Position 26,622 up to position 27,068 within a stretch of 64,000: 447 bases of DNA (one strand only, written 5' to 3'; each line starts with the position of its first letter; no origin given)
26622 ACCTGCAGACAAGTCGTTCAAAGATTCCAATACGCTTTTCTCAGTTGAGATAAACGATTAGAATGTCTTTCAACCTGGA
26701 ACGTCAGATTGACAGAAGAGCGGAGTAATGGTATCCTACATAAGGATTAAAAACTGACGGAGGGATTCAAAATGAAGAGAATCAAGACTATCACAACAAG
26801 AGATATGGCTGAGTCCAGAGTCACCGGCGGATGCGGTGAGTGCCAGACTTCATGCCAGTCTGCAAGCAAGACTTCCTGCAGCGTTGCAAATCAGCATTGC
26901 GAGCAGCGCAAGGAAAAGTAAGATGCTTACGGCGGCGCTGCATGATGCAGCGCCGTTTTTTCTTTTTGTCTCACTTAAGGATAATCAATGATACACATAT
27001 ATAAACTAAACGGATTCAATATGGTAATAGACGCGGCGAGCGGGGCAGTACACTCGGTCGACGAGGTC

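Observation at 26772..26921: SCIFF ranthipeptide precursor with only five cysteines, lacking both residues of the crosslink reported for this family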

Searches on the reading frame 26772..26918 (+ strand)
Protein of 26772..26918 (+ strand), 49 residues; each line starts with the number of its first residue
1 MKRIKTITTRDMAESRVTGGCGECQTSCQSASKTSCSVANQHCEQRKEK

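Call 3: search_protein_families(library=ncbifam, proteins=[window:26772-26918:+], max_evalue=0.01)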
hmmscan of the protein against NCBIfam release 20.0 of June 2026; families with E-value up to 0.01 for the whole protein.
window:26772-26918:+ (49 aa): 1 family
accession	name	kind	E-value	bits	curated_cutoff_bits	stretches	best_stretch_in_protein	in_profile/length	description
TIGR03973.1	six_Cys_in_45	equivalog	7.3e-22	77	50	1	2-44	1-43/43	six-cysteine ranthipeptide SCIFF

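Call 4: search_protein_families(library=pfam, proteins=[window:26772-26918:+], max_evalue=0.01)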
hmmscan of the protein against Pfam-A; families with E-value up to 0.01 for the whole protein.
window:26772-26918:+ (49 aa): 1 family
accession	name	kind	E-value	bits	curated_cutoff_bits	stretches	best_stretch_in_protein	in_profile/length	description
PF13165.11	SCIFF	-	2.3e-21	75.8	27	1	2-45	1-44/44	Six-cysteine peptide SCIFF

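Call 5: find_homologous_proteins(query=window:26772-26918:+, max_evalue=0.001)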
Query seq(49 aa) (49 aa): 597 proteins with E <= 0.001 among 597 candidates; the best 120 are listed.
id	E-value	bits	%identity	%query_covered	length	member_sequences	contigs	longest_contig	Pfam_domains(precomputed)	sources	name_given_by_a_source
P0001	3.5e-23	96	98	100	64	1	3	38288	PF13165.12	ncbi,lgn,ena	-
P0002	7.0e-23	95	98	100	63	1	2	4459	PF13165.12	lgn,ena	-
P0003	8.2e-23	95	98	100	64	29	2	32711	PF13165.12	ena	-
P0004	1.1e-22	95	96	100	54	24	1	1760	PF13165.12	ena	-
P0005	3.8e-22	93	94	100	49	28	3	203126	PF13165.12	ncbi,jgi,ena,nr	ncbi:MAG: six-cysteine ranthipeptide SCIFF [Mogibacterium sp.]|nr:six-cysteine peptide SCIFF [Clostr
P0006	5.5e-22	93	96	100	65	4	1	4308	PF13165.12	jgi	-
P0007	6.2e-22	92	94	100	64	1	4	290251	PF13165.12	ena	-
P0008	6.4e-22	92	94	100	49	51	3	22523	PF13165.12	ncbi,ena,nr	ncbi:MAG: six-cysteine ranthipeptide SCIFF [Mogibacterium sp.]|nr:six-cysteine ranthipeptide SCIFF [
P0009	9.5e-22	92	92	100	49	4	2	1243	PF13165.12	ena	-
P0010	3.4e-21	90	92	100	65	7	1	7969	PF13165.12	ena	-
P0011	3.6e-21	90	92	100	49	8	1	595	PF13165.12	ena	-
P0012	5.4e-21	90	92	100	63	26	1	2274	PF13165.12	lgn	-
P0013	5.5e-21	90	92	100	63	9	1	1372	PF13165.12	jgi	jgi:predicted ribosomally synthesized six-cysteine peptide SCIFF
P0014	6.2e-21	89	92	100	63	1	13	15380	PF13165.12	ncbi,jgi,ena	jgi:predicted ribosomally synthesized six-cysteine peptide SCIFF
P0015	2.1e-20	88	90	100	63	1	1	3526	PF13165.12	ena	-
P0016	8.1e-20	86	86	100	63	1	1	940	PF13165.12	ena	-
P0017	1.1e-19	86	88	100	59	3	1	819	PF13165.12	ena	-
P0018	2.2e-19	85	89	100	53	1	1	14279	PF13165.12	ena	-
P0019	2.5e-19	84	88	100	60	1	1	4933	PF13165.12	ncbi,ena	-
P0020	4.4e-19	84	86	100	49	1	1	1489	PF13165.12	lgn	-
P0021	5.0e-19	84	88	100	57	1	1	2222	PF13165.12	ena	-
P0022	9.0e-19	83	88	100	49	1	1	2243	PF13165.12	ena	-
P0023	3.0e-18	81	84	100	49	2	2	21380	PF13165.12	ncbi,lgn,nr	ncbi:MAG: six-cysteine peptide SCIFF [Clostridiales bacterium]|nr:six-cysteine peptide SCIFF [Clostr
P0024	4.5e-18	81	80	100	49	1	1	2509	PF13165.12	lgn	-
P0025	7.6e-18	80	82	100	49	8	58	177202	PF13165.12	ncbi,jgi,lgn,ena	-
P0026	8.7e-18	80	85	98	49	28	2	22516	PF13165.12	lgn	-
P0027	9.7e-18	80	81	98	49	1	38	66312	PF13165.12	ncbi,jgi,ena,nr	ncbi:MAG: six-cysteine ranthipeptide SCIFF [Firmicutes bacterium]|jgi:predicted ribosomally synthesi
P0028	1.0e-17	79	81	98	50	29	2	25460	PF13165.12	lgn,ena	-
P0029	1.4e-17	79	85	96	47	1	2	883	PF13165.12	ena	-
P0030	1.4e-17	79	82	100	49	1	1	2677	PF13165.12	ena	-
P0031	1.8e-17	79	84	100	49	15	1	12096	PF13165.12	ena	-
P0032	2.6e-17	78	83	96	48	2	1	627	PF13165.12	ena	-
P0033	2.9e-17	78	82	100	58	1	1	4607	PF13165.12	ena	-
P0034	1.1e-16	76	78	100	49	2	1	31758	PF13165.12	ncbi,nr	ncbi:MAG: six-cysteine peptide SCIFF [Clostridiales bacterium]|nr:six-cysteine peptide SCIFF [Clostr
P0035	1.3e-16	76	80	100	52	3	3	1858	PF13165.12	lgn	-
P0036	2.8e-16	75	78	100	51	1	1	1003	PF13165.12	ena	-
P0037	2.9e-16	75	85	96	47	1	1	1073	PF13165.12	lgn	-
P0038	4.6e-16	74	81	98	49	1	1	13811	PF13165.12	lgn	-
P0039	7.9e-16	74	83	96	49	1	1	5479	PF13165.12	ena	-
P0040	1.1e-15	73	80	100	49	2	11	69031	PF13165.12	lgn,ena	-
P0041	1.1e-15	73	77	98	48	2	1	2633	PF13165.12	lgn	-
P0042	1.2e-15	73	79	98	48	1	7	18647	PF13165.12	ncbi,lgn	-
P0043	1.3e-15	73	82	92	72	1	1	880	PF13165.12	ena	-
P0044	1.3e-15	73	79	98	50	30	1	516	PF13165.12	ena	-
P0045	1.4e-15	73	78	100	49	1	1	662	PF13165.12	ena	-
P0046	1.4e-15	73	81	96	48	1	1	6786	PF13165.12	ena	-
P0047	1.5e-15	73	74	96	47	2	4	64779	PF13165.12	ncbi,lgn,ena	-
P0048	1.6e-15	73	77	98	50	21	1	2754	PF13165.12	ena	-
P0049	1.7e-15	73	79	96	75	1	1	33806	PF13165.12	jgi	-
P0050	2.3e-15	72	79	96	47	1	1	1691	PF13165.12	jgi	-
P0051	2.4e-15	72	80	100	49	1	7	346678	PF13165.12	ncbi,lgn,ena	ncbi:MAG: six-cysteine ranthipeptide SCIFF [Anaerovoracaceae bacterium]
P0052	2.5e-15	72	75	98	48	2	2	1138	PF13165.12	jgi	jgi:predicted ribosomally synthesized six-cysteine peptide SCIFF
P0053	3.0e-15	72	81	96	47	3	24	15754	PF13165.12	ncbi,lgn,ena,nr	ncbi:MAG: six-cysteine peptide SCIFF [Clostridiales bacterium]|nr:six-cysteine peptide SCIFF [Clostr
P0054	3.1e-15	72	80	92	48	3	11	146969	PF13165.12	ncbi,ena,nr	ncbi:MAG: six-cysteine ranthipeptide SCIFF [Clostridia bacterium]|nr:six-cysteine ranthipeptide SCIF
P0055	3.5e-15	72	73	100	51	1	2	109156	PF13165.12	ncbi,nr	ncbi:MAG: six-cysteine peptide SCIFF [Firmicutes bacterium]|nr:six-cysteine peptide SCIFF [Bacillota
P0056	3.8e-15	72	80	92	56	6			PF13165.12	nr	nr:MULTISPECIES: six-cysteine ranthipeptide SCIFF [Eubacteriales Family XIII. Incertae Sedis]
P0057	3.9e-15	72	77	98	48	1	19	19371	PF13165.12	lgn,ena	-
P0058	3.9e-15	72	77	98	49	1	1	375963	PF13165.12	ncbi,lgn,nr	ncbi:six-cysteine ranthipeptide SCIFF [Alterileibacterium massiliense]|nr:six-cysteine ranthipeptide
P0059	3.9e-15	72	80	92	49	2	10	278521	PF13165.12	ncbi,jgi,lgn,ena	jgi:predicted ribosomally synthesized six-cysteine peptide SCIFF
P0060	4.1e-15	72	77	96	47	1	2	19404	PF13165.12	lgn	-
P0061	4.3e-15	71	82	92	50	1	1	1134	PF13165.12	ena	-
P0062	4.4e-15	71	80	92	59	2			PF13165.12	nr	nr:six-cysteine ranthipeptide SCIFF [Anaerovorax odorimutans]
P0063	4.5e-15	71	77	98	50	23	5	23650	PF13165.12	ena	-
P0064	4.8e-15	71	80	92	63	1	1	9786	PF13165.12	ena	-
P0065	5.0e-15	71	80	92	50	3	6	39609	PF13165.12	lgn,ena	-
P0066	5.4e-15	71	78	92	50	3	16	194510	PF13165.12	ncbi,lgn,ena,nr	ncbi:MAG: six-cysteine ranthipeptide SCIFF [Clostridia bacterium]|nr:six-cysteine ranthipeptide SCIF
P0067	5.7e-15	71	77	96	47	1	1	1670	PF13165.12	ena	-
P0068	6.1e-15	71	76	100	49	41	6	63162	PF13165.12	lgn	-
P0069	6.9e-15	71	74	96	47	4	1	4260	PF13165.12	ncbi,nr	ncbi:MAG: six-cysteine ranthipeptide SCIFF [Clostridiales bacterium]|nr:six-cysteine ranthipeptide S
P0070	7.2e-15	71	80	100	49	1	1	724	PF13165.12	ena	-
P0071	7.3e-15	71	75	98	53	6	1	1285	PF13165.12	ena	-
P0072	7.9e-15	71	73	100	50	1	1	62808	PF13165.12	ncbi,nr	ncbi:MAG: six-cysteine ranthipeptide SCIFF [Clostridia bacterium]|nr:six-cysteine ranthipeptide SCIF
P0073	9.5e-15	70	76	94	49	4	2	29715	PF13165.12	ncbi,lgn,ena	-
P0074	1.0e-14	70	75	98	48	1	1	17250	PF13165.12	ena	-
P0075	1.1e-14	70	75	98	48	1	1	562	PF13165.12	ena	-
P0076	1.1e-14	70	77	98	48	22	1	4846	PF13165.12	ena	-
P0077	1.1e-14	70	77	98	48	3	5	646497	PF13165.12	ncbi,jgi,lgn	ncbi:MAG: six-cysteine ranthipeptide SCIFF [Bacillota bacterium]|jgi:predicted ribosomally synthesiz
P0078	1.1e-14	70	76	92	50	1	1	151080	PF13165.12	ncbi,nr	ncbi:MAG: six-cysteine ranthipeptide SCIFF [Clostridiales bacterium]|nr:six-cysteine ranthipeptide S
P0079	1.3e-14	70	75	98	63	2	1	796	PF13165.12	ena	-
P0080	1.3e-14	70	73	100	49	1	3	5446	PF13165.12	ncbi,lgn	ncbi:MAG: six-cysteine ranthipeptide SCIFF [Lachnospirales bacterium]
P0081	1.5e-14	70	75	98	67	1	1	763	PF13165.12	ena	-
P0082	1.5e-14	70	82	90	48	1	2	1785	PF13165.12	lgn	-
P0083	1.6e-14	70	72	96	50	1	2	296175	PF13165.12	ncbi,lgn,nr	ncbi:MAG: six-cysteine ranthipeptide SCIFF [Eubacteriales bacterium]|nr:six-cysteine ranthipeptide S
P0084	1.7e-14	70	78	92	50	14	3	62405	PF13165.12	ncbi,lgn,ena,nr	ncbi:MAG: six-cysteine ranthipeptide SCIFF [Clostridia bacterium]|nr:six-cysteine ranthipeptide SCIF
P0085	1.8e-14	70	78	92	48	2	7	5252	PF13165.12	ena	-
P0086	1.8e-14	70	73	100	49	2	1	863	PF13165.12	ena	-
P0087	1.9e-14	70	74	96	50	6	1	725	PF13165.12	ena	-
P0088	2.2e-14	69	71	98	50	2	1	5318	PF13165.12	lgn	-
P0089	2.2e-14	69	76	100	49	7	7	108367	PF13165.12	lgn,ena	-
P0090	2.3e-14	69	73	98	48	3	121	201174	PF13165.12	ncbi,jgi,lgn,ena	-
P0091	2.5e-14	69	75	98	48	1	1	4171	PF13165.12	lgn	-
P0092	2.7e-14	69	78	92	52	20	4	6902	PF13165.12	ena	-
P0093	2.8e-14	69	82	90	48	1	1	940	PF13165.12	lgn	-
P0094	2.8e-14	69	71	100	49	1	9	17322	PF13165.12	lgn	-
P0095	2.9e-14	69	73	100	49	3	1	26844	PF13165.12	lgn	-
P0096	3.0e-14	69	69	100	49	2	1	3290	PF13165.12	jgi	-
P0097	3.1e-14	69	71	100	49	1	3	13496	PF13165.12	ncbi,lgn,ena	-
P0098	3.3e-14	69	78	92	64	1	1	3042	PF13165.12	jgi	jgi:predicted ribosomally synthesized six-cysteine peptide SCIFF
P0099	3.3e-14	69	73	98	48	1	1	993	PF13165.12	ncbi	-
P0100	3.4e-14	69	73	100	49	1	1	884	PF13165.12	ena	-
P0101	3.4e-14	69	77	98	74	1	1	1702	PF13165.12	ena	-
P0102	3.4e-14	69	77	98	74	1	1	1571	PF13165.12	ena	-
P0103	3.4e-14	69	77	98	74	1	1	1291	PF13165.12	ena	-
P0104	3.5e-14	69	77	98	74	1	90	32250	PF13165.12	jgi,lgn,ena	jgi:predicted ribosomally synthesized six-cysteine peptide SCIFF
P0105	3.5e-14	69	77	98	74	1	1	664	PF13165.12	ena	-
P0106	3.5e-14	69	77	98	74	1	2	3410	PF13165.12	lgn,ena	-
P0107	3.5e-14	69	77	98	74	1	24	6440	PF13165.12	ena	-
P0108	3.5e-14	69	77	98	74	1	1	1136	PF13165.12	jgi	jgi:predicted ribosomally synthesized six-cysteine peptide SCIFF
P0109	3.5e-14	69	77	98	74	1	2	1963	PF13165.12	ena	-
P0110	3.5e-14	69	73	100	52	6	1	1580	PF13165.12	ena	-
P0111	3.5e-14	69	77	98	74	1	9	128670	PF13165.12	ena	-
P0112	3.6e-14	69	77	98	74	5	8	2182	PF13165.12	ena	-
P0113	3.7e-14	69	73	98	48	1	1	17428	PF13165.12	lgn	-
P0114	4.4e-14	68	73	100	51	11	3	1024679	PF13165.12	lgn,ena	-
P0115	4.5e-14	68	73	100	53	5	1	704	PF13165.12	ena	-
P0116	4.8e-14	68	77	98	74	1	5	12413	PF13165.12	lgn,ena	-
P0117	4.9e-14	68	77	96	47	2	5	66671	PF13165.12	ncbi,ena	-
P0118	5.1e-14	68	75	98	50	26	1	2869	PF13165.12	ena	-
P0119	5.1e-14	68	73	100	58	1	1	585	PF13165.12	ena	-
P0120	5.2e-14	68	73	98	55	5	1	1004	PF13165.12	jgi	-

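Call 26: find_encoding_contigs(protein=P0001, flank=6000, max_places=4)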
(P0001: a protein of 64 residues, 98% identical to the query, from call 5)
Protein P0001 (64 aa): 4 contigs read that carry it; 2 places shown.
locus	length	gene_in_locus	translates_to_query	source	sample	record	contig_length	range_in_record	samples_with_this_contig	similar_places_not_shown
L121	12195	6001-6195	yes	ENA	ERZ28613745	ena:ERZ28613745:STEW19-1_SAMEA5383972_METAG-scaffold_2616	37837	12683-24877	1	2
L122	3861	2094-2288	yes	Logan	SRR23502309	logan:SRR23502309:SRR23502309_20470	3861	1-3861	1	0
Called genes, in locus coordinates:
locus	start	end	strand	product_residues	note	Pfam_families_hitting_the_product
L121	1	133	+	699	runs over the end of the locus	PF00664:ABC_membrane, PF00005:ABC_tran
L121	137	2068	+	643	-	PF00664:ABC_membrane, PF00005:ABC_tran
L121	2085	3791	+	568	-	PF02878:PGM_PMM_I, PF02879:PGM_PMM_II, PF02880:PGM_PMM_III, PF00408:PGM_PMM_IV (weak)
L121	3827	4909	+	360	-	-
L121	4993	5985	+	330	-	PF00582:Usp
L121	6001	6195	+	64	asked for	PF13165:SCIFF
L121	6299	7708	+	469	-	PF13353:Fer4_12, PF04055:Radical_SAM, PF13186:SPASM (weak)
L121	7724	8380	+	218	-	PF01725:Ham1p_like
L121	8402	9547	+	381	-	PF03631:Virul_fac_BrkB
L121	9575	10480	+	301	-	PF00781:DAGK_cat, PF19279:YegS_C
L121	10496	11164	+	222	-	PF13483:Lactamase_B_3, PF12706:Lactamase_B_2 (weak)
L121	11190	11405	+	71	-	-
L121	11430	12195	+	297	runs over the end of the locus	PF03755:YicC-like_N, PF08340:YicC-like_C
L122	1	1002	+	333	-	?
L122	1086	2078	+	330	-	PF00582:Usp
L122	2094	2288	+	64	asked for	PF13165:SCIFF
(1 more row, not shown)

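Call 27: find_encoding_contigs(protein=P0005, flank=6000, max_places=4)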
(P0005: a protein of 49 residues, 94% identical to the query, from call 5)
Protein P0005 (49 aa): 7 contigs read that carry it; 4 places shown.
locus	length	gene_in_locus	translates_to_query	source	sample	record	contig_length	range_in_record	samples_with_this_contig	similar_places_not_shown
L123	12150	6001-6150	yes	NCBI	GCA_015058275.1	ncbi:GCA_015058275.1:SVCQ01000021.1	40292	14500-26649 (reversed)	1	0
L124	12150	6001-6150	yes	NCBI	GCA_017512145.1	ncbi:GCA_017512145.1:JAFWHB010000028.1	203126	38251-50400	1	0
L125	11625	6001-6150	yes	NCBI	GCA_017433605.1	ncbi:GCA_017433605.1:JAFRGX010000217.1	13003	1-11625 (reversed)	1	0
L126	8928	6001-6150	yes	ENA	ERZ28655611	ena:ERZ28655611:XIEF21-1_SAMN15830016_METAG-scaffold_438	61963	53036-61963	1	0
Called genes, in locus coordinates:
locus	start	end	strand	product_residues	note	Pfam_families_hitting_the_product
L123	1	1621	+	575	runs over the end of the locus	PF00664:ABC_membrane, PF00005:ABC_tran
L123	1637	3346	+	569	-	PF02878:PGM_PMM_I, PF02879:PGM_PMM_II, PF02880:PGM_PMM_III, PF00408:PGM_PMM_IV (weak)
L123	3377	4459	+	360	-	-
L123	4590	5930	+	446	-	PF00582:Usp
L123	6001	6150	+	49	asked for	PF13165:SCIFF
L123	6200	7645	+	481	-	PF04055:Radical_SAM, PF13353:Fer4_12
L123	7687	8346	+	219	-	PF01725:Ham1p_like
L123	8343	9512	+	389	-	PF03631:Virul_fac_BrkB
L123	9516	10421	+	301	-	PF00781:DAGK_cat, PF19279:YegS_C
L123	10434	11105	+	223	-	PF13483:Lactamase_B_3, PF12706:Lactamase_B_2 (weak)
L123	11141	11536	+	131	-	PF01741:MscL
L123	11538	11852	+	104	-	PF20274:cREC_REC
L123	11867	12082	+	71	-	-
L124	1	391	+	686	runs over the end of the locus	PF00664:ABC_membrane, PF00005:ABC_tran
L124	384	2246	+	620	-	PF00664:ABC_membrane, PF00005:ABC_tran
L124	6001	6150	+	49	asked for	PF13165:SCIFF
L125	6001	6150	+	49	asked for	PF13165:SCIFF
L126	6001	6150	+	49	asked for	PF13165:SCIFF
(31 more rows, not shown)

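Call 28: find_encoding_contigs(protein=P0025, flank=6000, max_places=4)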
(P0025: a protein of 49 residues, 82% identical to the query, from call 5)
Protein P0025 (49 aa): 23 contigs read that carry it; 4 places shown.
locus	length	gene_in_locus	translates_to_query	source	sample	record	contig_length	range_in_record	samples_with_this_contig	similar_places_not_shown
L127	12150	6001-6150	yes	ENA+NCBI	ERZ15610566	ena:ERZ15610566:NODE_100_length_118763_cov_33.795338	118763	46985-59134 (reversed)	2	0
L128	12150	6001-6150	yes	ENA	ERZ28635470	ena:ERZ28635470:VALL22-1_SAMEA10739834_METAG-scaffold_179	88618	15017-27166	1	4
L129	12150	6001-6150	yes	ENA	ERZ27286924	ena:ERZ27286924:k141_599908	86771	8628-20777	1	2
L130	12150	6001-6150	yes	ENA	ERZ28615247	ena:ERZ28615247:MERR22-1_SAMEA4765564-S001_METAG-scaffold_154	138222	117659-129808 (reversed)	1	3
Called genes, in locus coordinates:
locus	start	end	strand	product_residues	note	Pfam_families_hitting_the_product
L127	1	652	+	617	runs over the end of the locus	PF00664:ABC_membrane, PF00005:ABC_tran, PF13304:AAA_21 (faint), PF00004:AAA (faint)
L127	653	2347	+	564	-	PF02878:PGM_PMM_I, PF02879:PGM_PMM_II, PF02880:PGM_PMM_III, PF00408:PGM_PMM_IV (weak)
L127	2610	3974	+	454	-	PF00209:SNF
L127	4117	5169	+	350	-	-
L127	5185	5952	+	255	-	PF00582:Usp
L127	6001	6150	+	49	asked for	PF13165:SCIFF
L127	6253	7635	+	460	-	PF05402:PqqD (faint), PF13353:Fer4_12, PF04055:Radical_SAM, PF13186:SPASM (weak)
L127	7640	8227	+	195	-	PF01725:Ham1p_like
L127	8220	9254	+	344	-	PF03631:Virul_fac_BrkB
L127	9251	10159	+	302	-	PF00781:DAGK_cat, PF19279:YegS_C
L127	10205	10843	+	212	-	PF13483:Lactamase_B_3, PF12706:Lactamase_B_2 (faint)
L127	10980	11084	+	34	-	-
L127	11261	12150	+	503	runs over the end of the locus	PF00682:HMGL-like, PF22617:HCS_D2, PF08502:LeuA_dimer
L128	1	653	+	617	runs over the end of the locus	PF00664:ABC_membrane, PF00005:ABC_tran, PF13304:AAA_21 (faint), PF00004:AAA (faint)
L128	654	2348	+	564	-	PF02878:PGM_PMM_I, PF02879:PGM_PMM_II, PF02880:PGM_PMM_III, PF00408:PGM_PMM_IV (weak)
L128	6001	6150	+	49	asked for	PF13165:SCIFF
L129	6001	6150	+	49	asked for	PF13165:SCIFF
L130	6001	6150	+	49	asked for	PF13165:SCIFF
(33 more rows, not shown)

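Call 37: list_cluster_members(proteins=[window:26772-26918:+, P0001, P0025, P0027, P0090, P0104, P0014])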
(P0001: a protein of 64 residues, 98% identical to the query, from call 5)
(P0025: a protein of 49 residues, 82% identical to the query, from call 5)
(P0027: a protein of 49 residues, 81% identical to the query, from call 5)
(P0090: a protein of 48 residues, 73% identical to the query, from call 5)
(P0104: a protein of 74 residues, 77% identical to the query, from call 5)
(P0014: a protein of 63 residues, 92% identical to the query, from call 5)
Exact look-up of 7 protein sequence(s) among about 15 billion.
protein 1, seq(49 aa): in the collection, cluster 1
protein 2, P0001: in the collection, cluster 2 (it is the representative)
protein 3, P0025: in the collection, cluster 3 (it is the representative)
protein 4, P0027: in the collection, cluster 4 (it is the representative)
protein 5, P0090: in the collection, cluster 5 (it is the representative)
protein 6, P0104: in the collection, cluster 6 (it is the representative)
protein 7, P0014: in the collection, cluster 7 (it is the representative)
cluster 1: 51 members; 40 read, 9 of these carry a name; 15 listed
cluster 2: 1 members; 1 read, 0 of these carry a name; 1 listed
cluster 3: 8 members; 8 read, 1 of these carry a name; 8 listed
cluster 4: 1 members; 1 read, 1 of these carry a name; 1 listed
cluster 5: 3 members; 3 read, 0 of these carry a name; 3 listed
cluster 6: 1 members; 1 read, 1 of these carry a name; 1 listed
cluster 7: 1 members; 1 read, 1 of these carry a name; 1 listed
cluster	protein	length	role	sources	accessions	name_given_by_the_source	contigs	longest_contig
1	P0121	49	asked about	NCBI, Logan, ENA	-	-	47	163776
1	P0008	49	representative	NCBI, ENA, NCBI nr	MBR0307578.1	MAG: six-cysteine ranthipeptide SCIFF [Mogibacterium sp.] | six-cysteine ranthipeptide SCIFF [Mogibacterium sp.]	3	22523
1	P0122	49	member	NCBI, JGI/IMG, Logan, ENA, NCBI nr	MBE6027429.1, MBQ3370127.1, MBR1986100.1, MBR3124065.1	MAG: six-cysteine ranthipeptide SCIFF [Mogibacterium sp.] | predicted ribosomally synthesized six-cysteine peptide SCIFF | six-cysteine peptide SCIFF [Clostridiales bacterium]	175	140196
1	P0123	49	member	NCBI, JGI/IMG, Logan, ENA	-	predicted ribosomally synthesized six-cysteine peptide SCIFF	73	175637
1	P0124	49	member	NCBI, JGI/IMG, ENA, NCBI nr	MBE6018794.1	MAG: six-cysteine peptide SCIFF [Clostridiales bacterium] | six-cysteine peptide SCIFF [Clostridiales bacterium]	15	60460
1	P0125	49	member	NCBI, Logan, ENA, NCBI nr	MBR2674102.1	MAG: six-cysteine ranthipeptide SCIFF [Mogibacterium sp.] | six-cysteine ranthipeptide SCIFF [Mogibacterium sp.]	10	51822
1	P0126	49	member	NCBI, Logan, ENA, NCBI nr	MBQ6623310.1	MAG: six-cysteine ranthipeptide SCIFF [Mogibacterium sp.] | six-cysteine ranthipeptide SCIFF [Mogibacterium sp.]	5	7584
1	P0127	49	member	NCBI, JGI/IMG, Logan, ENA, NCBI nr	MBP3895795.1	MAG: six-cysteine ranthipeptide SCIFF [Mogibacterium sp.] | six-cysteine ranthipeptide SCIFF [Mogibacterium sp.]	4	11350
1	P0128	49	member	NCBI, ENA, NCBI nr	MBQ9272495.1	MAG: six-cysteine ranthipeptide SCIFF [Mogibacterium sp.] | six-cysteine ranthipeptide SCIFF [Mogibacterium sp.]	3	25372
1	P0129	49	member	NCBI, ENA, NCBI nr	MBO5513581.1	MAG: six-cysteine ranthipeptide SCIFF [Mogibacterium sp.] | six-cysteine ranthipeptide SCIFF [Mogibacterium sp.]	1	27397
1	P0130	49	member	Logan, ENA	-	-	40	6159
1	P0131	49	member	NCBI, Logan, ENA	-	-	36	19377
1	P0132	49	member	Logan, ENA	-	-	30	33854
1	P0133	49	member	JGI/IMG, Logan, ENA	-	-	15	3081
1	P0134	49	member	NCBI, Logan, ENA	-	-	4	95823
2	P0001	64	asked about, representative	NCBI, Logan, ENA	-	-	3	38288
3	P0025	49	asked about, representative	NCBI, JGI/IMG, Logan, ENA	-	-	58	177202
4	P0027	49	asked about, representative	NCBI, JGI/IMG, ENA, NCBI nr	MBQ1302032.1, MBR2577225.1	MAG: six-cysteine ranthipeptide SCIFF [Firmicutes bacterium] | predicted ribosomally synthesized six-cysteine peptide SCIFF | six-cysteine ranthipeptide SCIFF [Bacillota bacterium]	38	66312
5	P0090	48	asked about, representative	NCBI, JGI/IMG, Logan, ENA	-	-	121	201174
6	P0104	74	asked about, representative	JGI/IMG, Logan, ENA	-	predicted ribosomally synthesized six-cysteine peptide SCIFF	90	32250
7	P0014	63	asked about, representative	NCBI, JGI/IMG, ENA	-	predicted ribosomally synthesized six-cysteine peptide SCIFF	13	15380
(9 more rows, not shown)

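Call 43: search_protein_families(library=ncbifam, proteins=[window:26772-26918:+], max_evalue=0.001)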
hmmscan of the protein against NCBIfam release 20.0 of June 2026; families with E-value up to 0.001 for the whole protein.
seq(49 aa): 1 family
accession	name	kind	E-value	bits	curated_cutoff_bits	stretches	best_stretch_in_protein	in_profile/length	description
TIGR03973.1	six_Cys_in_45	equivalog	7.3e-22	77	50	1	2-44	1-43/43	six-cysteine ranthipeptide SCIFF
